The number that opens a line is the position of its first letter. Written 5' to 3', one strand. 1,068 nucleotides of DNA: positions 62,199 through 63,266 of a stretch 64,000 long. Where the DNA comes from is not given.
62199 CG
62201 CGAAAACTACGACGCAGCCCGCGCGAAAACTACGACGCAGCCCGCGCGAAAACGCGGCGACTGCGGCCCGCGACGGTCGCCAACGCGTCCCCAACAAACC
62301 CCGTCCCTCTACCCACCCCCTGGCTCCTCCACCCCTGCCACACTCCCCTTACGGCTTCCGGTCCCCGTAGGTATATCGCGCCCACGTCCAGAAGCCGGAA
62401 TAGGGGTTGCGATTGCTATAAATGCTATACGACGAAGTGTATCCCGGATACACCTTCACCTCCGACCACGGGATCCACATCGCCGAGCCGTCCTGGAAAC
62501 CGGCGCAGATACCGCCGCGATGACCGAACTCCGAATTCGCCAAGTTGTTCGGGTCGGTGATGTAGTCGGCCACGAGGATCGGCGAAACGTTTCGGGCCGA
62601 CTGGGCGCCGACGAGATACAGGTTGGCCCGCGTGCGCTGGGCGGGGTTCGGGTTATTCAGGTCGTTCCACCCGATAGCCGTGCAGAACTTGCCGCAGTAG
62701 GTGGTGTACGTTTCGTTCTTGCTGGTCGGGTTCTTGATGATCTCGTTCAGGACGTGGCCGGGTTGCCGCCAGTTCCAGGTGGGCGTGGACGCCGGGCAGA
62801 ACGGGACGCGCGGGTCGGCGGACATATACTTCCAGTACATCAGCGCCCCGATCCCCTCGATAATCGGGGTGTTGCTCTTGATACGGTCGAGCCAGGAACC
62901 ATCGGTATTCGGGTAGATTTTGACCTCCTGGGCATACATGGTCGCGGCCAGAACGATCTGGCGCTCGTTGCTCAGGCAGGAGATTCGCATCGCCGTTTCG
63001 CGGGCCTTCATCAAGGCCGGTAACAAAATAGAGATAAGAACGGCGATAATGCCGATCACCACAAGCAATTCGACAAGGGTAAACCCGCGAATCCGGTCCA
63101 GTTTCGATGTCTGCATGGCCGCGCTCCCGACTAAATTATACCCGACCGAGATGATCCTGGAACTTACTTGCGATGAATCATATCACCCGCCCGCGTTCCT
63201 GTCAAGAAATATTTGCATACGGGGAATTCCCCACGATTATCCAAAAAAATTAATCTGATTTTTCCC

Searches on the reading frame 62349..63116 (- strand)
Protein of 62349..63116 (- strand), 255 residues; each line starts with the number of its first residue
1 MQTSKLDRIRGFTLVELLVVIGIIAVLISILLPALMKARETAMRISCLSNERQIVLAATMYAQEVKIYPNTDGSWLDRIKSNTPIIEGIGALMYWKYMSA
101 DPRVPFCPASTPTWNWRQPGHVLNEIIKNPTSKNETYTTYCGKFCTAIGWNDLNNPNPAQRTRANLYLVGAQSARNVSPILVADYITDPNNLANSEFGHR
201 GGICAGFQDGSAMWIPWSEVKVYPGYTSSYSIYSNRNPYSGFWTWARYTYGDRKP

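Call 36: search_protein_families(library=pfam, proteins=[window:62349-63116:-], max_evalue=0.001)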
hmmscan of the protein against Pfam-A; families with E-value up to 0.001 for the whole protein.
window:62349-63116:- (255 aa): 2 families
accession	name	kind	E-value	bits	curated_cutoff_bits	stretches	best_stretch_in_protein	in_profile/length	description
PF07963.17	N_methyl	-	4.2e-07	29.7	21.2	1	8-32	3-27/27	Prokaryotic N-terminal methylation motif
PF07596.16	SBP_bac_10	-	5.7e-05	23.7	23.3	1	37-72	2-37/268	Protein of unknown function (DUF1559)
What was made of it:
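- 62349..63116 (-): Canonical prepilin-type protein (RG|FTLVE; N_methyl + DUF1559), a candidate in-trans major subunit. The link to the cassette is inferred only. Pfam N_methyl 4.2e-7 and SBP_bac_10 5.7e-5 (call 36).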
